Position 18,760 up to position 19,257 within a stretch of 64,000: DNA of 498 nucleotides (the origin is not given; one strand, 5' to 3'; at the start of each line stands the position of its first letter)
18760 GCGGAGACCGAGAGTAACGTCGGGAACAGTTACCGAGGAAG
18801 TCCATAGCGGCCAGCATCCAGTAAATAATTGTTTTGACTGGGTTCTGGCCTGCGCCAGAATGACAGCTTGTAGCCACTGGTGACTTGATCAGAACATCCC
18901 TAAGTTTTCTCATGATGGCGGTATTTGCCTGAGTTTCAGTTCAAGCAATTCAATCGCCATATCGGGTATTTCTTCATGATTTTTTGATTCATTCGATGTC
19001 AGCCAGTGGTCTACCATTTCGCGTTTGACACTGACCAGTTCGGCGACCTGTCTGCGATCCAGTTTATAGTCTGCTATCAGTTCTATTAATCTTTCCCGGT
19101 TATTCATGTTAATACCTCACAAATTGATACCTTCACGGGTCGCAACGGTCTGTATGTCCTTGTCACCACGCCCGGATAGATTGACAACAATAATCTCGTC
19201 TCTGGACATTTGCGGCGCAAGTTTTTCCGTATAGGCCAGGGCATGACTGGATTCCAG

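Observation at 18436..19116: trpB and trpA are separated by a 680-bp spacer filled with a mosaic repeat cluster and a small HTH ORF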

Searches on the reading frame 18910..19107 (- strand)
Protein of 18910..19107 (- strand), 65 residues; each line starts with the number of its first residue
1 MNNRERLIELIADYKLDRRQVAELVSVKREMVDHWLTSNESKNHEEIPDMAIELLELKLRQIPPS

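Call 22: search_protein_families(library=pfam, proteins=[window:18910-19107:-], max_evalue=10)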
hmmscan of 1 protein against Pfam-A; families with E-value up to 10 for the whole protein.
window:18910-19107:- (65 aa): 0 families
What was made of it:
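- On XRE-type HTH protein (the small ORF): No Pfam family at E<=10 (call 22).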

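Call 23: search_protein_families(library=ncbifam, proteins=[window:18910-19107:-], max_evalue=10)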
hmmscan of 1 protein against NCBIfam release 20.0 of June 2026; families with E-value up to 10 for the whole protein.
window:18910-19107:- (65 aa): 2 families
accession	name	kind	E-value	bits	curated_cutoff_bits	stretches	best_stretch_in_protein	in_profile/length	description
NF008853.0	PRK11891.1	equivalog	0.0025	16.5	560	1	11-54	13-56/430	aspartate carbamoyltransferase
NF009251.0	PRK12607.1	equivalog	0.084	11.7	371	1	13-56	231-274/315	phosphoribosylaminoimidazolesuccinocarboxamide synthase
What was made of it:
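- On XRE-type HTH protein (the small ORF): Only spurious NCBIfam hits (call 23).
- Closest known: XRE/Cro-type small HTH regulators. Different: No Pfam or NCBIfam family (calls 22, 23).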

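Call 24: find_homologous_proteins(query=window:18910-19107:-)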
Query window:18910-19107:- (65 aa): 202 proteins with E <= 0.001 among 202 candidates; the best 120 are listed.
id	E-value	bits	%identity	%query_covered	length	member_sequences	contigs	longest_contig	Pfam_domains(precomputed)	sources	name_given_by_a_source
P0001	6.6e-34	131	100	100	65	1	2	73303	-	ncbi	-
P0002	9.0e-32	125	94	100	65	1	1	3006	-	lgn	-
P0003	1.7e-31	124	92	100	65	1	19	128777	-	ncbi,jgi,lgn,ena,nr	ncbi:MAG: hypothetical protein A3I13_06275 [Gammaproteobacteria bacterium RIFCSPLOWO2_02_FULL_47_50]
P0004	2.4e-31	123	91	100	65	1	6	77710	-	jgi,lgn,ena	-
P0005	3.5e-31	123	91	100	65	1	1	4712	-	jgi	jgi:hypothetical protein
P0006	4.6e-31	122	91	100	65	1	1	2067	-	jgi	jgi:hypothetical protein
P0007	1.5e-30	121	91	100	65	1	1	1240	-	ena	-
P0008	1.5e-30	121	89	100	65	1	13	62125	-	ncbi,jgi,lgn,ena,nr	ncbi:MAG: hypothetical protein A2W76_11785 [Gammaproteobacteria bacterium RIFCSPLOWO2_12_47_11]|nr:M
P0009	1.9e-29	117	88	100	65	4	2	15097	-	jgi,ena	-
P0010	1.5e-28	115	85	100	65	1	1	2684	-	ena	-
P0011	3.3e-28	113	88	100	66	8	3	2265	-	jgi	-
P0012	4.5e-28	113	85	100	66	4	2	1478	-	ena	-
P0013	7.6e-28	112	86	100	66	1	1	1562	-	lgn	-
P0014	9.6e-28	112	85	100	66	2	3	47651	-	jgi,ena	-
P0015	1.3e-27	112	83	100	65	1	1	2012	-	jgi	-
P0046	2.9e-20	89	72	94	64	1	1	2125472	-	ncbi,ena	-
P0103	2.1e-18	83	65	80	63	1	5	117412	-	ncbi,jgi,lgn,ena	jgi:predicted transcriptional regulator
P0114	4.5e-18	82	71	91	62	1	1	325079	-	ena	-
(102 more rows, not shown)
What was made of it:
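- At least 202 homologues of 62-80 aa (call 24).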

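Call 25: find_encoding_contigs(protein=P0001, flank=3000, max_places=4)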
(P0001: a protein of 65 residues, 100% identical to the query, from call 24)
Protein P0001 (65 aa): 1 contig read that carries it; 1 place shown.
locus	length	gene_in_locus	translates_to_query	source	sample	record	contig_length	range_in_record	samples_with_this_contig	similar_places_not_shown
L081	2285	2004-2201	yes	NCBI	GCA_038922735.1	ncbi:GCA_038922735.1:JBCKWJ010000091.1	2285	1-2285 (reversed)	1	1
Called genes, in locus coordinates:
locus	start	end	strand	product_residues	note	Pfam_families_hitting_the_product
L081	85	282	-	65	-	-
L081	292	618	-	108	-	PF00291:PALP (weak)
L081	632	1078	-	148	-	PF00291:PALP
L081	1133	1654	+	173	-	PF00291:PALP (weak)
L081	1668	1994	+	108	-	PF00291:PALP (weak)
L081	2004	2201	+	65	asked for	-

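Call 26: find_encoding_contigs(protein=P0003, flank=3000, max_places=8)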
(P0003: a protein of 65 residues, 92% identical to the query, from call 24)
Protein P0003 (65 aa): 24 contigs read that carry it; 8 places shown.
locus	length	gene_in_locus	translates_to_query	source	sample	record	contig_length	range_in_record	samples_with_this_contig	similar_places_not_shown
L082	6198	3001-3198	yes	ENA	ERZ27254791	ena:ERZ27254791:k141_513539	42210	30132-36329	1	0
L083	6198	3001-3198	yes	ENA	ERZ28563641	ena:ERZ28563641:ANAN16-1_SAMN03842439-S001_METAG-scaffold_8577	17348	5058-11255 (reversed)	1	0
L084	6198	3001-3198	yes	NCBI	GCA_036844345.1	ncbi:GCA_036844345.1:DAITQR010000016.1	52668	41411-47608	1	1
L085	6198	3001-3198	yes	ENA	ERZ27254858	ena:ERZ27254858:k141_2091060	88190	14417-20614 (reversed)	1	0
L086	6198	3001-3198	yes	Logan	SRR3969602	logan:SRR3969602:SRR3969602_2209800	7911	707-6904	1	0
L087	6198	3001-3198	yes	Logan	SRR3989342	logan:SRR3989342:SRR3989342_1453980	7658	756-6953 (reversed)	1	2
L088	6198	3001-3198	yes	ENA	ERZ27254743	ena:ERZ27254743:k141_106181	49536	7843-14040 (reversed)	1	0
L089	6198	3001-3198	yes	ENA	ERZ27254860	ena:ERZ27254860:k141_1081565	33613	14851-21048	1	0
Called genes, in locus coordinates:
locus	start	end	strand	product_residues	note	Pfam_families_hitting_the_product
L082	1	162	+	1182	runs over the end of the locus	PF25800:FimV_N, PF14559:TPR_19 (faint)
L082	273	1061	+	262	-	PF01416:PseudoU_synth_1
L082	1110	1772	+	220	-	PF00697:PRAI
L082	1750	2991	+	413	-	PF00291:PALP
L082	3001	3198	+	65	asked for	-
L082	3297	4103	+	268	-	PF00290:Trp_syntA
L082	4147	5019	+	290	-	PF17848:Zn_ribbon_ACC, PF01039:Carboxyl_trans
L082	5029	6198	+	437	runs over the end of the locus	PF08245:Mur_ligase_M (weak), PF02875:Mur_ligase_C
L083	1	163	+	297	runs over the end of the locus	-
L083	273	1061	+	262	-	PF01416:PseudoU_synth_1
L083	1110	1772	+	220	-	PF00697:PRAI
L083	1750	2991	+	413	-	PF00291:PALP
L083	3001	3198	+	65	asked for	-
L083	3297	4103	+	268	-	PF00290:Trp_syntA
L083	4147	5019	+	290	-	PF17848:Zn_ribbon_ACC, PF01039:Carboxyl_trans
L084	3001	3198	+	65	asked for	-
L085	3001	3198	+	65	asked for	-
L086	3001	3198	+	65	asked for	-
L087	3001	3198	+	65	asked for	-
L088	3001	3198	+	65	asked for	-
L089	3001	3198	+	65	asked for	-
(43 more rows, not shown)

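Call 27: find_encoding_contigs(protein=P0046, flank=3000, max_places=2)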
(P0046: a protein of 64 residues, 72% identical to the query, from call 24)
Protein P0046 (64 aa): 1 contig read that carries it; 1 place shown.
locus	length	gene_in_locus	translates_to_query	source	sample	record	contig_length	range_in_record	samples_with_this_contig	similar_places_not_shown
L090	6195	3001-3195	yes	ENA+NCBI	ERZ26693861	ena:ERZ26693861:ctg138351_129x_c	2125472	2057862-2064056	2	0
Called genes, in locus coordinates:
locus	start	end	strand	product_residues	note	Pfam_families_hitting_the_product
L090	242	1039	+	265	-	PF01416:PseudoU_synth_1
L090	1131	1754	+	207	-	PF00697:PRAI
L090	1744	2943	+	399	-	PF00291:PALP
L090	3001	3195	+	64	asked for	-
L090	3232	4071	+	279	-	PF00290:Trp_syntA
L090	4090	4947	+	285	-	PF17848:Zn_ribbon_ACC, PF01039:Carboxyl_trans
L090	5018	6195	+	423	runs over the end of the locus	PF08245:Mur_ligase_M (weak), PF02875:Mur_ligase_C, PF27239:FOL3_C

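Call 28: find_encoding_contigs(protein=P0103, flank=3000, max_places=3)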
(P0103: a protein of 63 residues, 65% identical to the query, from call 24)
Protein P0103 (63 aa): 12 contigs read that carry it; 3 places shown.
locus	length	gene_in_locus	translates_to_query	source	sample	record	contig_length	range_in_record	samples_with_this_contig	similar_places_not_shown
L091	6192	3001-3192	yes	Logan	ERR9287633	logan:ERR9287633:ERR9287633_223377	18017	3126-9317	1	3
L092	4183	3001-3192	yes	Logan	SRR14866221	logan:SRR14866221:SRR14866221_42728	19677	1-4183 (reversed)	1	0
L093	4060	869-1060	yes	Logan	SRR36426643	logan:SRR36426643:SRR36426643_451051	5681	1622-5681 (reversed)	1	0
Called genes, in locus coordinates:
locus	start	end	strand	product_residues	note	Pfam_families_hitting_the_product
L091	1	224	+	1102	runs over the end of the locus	PF25800:FimV_N, PF13428:TPR_14 (faint), PF14559:TPR_19 (faint)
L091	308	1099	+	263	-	PF01416:PseudoU_synth_1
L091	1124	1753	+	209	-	PF00697:PRAI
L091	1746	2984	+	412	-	PF00291:PALP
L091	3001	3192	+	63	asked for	-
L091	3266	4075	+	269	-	PF00290:Trp_syntA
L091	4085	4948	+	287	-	PF17848:Zn_ribbon_ACC, PF01039:Carboxyl_trans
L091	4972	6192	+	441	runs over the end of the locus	PF08245:Mur_ligase_M, PF02875:Mur_ligase_C, PF27239:FOL3_C (faint)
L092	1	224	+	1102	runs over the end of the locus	PF25800:FimV_N, PF13428:TPR_14 (faint), PF14559:TPR_19 (faint)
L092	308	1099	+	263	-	PF01416:PseudoU_synth_1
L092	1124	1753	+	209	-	PF00697:PRAI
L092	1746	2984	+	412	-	PF00291:PALP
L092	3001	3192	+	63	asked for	-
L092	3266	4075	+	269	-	PF00290:Trp_syntA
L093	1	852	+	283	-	?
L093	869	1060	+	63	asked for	-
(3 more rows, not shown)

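Call 29: find_encoding_contigs(protein=P0114, flank=3000, max_places=2)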
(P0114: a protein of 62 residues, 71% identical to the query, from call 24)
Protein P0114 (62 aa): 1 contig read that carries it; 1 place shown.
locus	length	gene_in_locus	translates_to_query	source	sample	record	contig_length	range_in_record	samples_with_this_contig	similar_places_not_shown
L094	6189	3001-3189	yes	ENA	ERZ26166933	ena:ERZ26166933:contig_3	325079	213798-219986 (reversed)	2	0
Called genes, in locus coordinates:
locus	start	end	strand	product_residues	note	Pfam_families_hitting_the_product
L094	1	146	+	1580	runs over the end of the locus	PF25800:FimV_N, PF14559:TPR_19 (faint)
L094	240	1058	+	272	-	PF01416:PseudoU_synth_1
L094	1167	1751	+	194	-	PF00697:PRAI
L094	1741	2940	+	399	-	PF00291:PALP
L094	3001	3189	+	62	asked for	-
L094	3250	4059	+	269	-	PF00290:Trp_syntA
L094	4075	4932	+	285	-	PF17848:Zn_ribbon_ACC, PF01039:Carboxyl_trans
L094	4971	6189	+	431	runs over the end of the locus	PF08245:Mur_ligase_M (weak), PF02875:Mur_ligase_C, PF27239:FOL3_C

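Call 56: find_encoding_contigs(protein=P0002, flank=2500, max_places=3)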
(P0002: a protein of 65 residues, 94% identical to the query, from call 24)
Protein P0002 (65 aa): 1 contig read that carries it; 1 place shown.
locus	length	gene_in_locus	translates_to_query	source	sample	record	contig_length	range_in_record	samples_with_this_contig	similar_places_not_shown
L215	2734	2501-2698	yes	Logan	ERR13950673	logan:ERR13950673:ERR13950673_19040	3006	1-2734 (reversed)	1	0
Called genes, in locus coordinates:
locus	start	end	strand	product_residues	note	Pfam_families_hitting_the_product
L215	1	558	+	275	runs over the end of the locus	?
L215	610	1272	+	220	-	PF00697:PRAI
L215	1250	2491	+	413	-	PF00291:PALP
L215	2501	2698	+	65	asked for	-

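Call 57: find_encoding_contigs(protein=P0004, flank=2500, max_places=4)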
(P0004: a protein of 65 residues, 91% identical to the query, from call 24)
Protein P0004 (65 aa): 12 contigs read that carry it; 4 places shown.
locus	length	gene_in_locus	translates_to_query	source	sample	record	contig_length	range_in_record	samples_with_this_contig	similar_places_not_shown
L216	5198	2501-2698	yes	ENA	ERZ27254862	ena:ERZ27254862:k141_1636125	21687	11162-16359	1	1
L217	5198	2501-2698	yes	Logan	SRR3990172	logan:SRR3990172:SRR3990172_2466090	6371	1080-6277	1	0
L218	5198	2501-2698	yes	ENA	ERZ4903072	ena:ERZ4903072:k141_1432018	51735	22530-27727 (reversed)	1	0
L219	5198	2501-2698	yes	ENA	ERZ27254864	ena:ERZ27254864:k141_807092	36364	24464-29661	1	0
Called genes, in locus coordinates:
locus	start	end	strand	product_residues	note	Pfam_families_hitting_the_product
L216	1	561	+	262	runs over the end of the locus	PF01416:PseudoU_synth_1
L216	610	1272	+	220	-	PF00697:PRAI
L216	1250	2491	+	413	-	PF00291:PALP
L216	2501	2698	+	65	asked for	-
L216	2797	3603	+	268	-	PF00290:Trp_syntA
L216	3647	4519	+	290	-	PF17848:Zn_ribbon_ACC, PF01039:Carboxyl_trans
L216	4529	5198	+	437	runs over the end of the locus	PF08245:Mur_ligase_M (weak), PF02875:Mur_ligase_C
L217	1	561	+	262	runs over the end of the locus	PF01416:PseudoU_synth_1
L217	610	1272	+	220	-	PF00697:PRAI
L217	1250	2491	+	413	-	PF00291:PALP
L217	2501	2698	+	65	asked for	-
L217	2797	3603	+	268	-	PF00290:Trp_syntA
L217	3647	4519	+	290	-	PF17848:Zn_ribbon_ACC, PF01039:Carboxyl_trans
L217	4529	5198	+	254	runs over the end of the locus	?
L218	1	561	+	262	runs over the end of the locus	PF01416:PseudoU_synth_1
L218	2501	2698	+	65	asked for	-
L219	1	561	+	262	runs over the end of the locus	PF01416:PseudoU_synth_1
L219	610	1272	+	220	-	PF00697:PRAI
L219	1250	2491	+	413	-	PF00291:PALP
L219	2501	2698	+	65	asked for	-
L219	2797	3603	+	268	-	PF00290:Trp_syntA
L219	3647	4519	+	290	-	PF17848:Zn_ribbon_ACC, PF01039:Carboxyl_trans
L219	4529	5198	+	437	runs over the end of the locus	PF08245:Mur_ligase_M (weak), PF02875:Mur_ligase_C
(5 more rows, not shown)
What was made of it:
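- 12 relatives' contigs have a 98-nt ORF-trpA spacer (calls 26, 57).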

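Call 61: predict_structure(alignment_id=A2)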
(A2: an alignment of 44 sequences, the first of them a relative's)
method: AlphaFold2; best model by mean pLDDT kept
length: 65 residues; sequences in the alignment: 44
mean_pLDDT: 86.4   pTM: 0.69
mean pLDDT of the five models: 86.4, 85.2, 83.4, 80.2, 77.0
residues with pLDDT >= 90: 39; 70-90: 21; 50-70: 5; < 50: 0
segments of 3 or more residues with pLDDT < 50: none
pLDDT, mean of each block of 10 residues (from residue 1): 87 91 92 84 84 91 66
secondary structure, 60 per line:
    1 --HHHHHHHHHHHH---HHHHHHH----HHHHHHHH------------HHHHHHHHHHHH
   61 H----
elements in order: H3-14 H18-24 H29-36 H49-61
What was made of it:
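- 18910..19107 (-): Conserved 65-aa XRE-type HTH gene; starts 9 nt after the trpB stop, with a GAGG Shine-Dalgarno sequence. AlphaFold2 mean pLDDT 86 (call 61).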

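Call 64: fold_search(model_id=the predicted structure, library=pdb)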
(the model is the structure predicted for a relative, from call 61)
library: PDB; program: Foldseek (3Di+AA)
matches with E <= 10: 426; with E <= 0.001: 0
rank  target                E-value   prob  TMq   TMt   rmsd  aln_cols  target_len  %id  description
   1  7vjm_A                5.4e-02  1.00  0.77  0.69   2.2        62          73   21  Aca1 in complex with 19bp palindromic DNA substrate (released 2021-10-13)
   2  7c0g_A                7.9e-02  1.00  0.74  0.68   2.3        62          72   21  Aca1 in complex with 14bp palindromic DNA target (released 2021-05-05)
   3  7c0g_B                9.0e-02  1.00  0.76  0.71   2.0        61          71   18  Aca1 in complex with 14bp palindromic DNA target (released 2021-05-05)
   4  3b7h                  9.0e-02  0.87  0.50  0.45   6.8        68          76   24  Crystal structure of the prophage Lp1 protein 11 (released 2007-12-04)
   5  7fa3_B                1.4e-01  1.00  0.74  0.68   2.1        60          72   18  Selenomethionine-derived structure of Aca1 in Pseudomonas phage JBD30 (released 2021-07-21)
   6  3op9                  1.9e-01  0.63  0.47  0.29  14.9        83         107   18  Crystal structure of transcriptional regulator from Listeria innocua (released 2010-09-15)
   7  7t3j_J                2.3e-01  0.97  0.55  0.17   3.8        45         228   18  Cryo-EM structure of Csy-AcrIF24 (released 2022-09-21)
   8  7vjn_B                2.5e-01  0.99  0.74  0.69   2.2        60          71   18  Crystal structure of anti-CRISPR-associated protein Aca1 in Pseudomonas phage JBD30 (released 2021-10-13)
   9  1y7y_B                2.6e-01  0.98  0.62  0.61   2.7        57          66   21  High-resolution crystal structure of the restriction-modification controller protein C.AhdI from Aeromonas hydrophila (released 2005-02-22)
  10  2auw_A                2.8e-01  0.99  0.74  0.34   2.6        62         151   19  Crystal Structure of Putative DNA Binding Protein NE0471 from Nitrosomonas europaea ATCC 19718 (released 2005-10-11)
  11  5d50_I                2.8e-01  0.96  0.62  0.27   3.8        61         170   24  Crystal structure of Rep-Ant complex from Salmonella-temperate phage (released 2016-04-27)
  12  4ghj_A                3.0e-01  0.82  0.55  0.50   8.2        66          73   23  1.75 Angstrom Crystal Structure of Transcriptional Regulator ftom Vibrio vulnificus. (released 2012-08-15)
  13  2auw_B                3.4e-01  0.99  0.74  0.33   2.7        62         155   19  Crystal Structure of Putative DNA Binding Protein NE0471 from Nitrosomonas europaea ATCC 19718 (released 2005-10-11)
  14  7vjn_A                3.4e-01  0.98  0.71  0.67   2.0        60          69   18  Crystal structure of anti-CRISPR-associated protein Aca1 in Pseudomonas phage JBD30 (released 2021-10-13)
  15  7elm_U                3.4e-01  0.97  0.58  0.18   1.4        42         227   17  Structure of Csy-AcrIF24 (released 2022-04-20)
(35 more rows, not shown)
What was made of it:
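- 18910..19107 (-): Foldseek top hits Aca1, C.AhdI, HigA and 434 Cro, TM 0.6-0.77 (call 64).
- On XRE-type HTH protein (the small ORF): Foldseek probability up to 1.0 and TM 0.74-0.77 to Aca1 (call 64).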

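Call 80: search_solved_structures(query=A2, max_evalue=10, show_alignments=2)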
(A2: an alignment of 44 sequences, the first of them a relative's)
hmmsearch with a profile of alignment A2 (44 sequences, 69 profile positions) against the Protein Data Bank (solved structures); distinct sequences matched with E-value up to 10: 3.
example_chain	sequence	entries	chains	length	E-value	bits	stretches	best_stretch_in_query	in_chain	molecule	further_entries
3op9_A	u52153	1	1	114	0.0027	20.5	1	5-38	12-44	Pli0006 protein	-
3b7h_A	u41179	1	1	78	0.86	12.5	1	5-33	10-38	Prophage Lp1 protein 11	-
9esi_p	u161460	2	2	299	0.86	12.5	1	39-67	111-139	Protein saf4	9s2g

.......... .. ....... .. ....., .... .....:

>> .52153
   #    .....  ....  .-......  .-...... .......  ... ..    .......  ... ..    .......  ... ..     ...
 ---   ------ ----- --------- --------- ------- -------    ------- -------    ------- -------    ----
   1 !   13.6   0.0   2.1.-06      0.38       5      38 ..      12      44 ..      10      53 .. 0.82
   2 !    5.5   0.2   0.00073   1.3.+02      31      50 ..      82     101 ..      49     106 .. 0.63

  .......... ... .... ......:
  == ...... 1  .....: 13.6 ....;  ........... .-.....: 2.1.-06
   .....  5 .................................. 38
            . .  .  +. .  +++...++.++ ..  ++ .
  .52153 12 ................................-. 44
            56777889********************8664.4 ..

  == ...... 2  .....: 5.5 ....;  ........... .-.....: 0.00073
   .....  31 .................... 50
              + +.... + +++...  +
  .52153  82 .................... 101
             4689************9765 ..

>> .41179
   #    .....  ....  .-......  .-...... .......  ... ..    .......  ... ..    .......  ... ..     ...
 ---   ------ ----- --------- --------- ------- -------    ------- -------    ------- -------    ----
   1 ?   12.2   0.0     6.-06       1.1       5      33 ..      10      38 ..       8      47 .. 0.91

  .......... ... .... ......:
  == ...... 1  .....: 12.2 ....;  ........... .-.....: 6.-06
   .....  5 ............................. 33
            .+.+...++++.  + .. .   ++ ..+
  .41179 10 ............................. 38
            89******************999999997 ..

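Call 81: search_protein_families(library=phrogs, proteins=[window:18910-19107:-], max_evalue=1)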
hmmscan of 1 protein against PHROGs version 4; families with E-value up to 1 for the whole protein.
window:18910-19107:- (65 aa): 8 families
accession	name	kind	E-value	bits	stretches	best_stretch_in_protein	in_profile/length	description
phrog_14341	-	transcription regulation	7.4e-07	30.1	1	3-61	4-60/184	transcriptional repressor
phrog_7950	-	transcription regulation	0.002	19.1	1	5-51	10-56/68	transcriptional repressor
phrog_4779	-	transcription regulation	0.0035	18.8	1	3-59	3-60/98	transcriptional regulator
phrog_2538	-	head and packaging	0.07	14.2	1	5-41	8-44/129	terminase small subunit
phrog_18872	-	unknown function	0.12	13.3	1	15-41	18-44/158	-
phrog_5206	-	unknown function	0.19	12.9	1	21-58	30-65/78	-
phrog_2328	-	transcription regulation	0.24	12.2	1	5-42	18-55/128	transcriptional repressor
phrog_8446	-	DNA, RNA and nucleotide metabolism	0.26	11.9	1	3-43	16-56/211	HNH endonuclease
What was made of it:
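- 18910..19107 (-): PHROG repressor family E=7e-7 (call 81).
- On XRE-type HTH protein (the small ORF): PHROG 14341 at E=7e-7 (call 81).
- Closest known: XRE/Cro-type small HTH regulators. Same: The 65-aa ORF has the same four-helix HTH fold, TM 0.6-0.77 (call 64), and weak profile similarity (calls 80, 81).
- Checked: The HTH label for the ORF is supported by a confident model, mean pLDDT 86 (call 61), with an XRE-type fold (call 64), and by weak profile matches (calls 80, 81).
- HTH fold (calls 61, 64) and weak repressor-profile matches (calls 80, 81).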
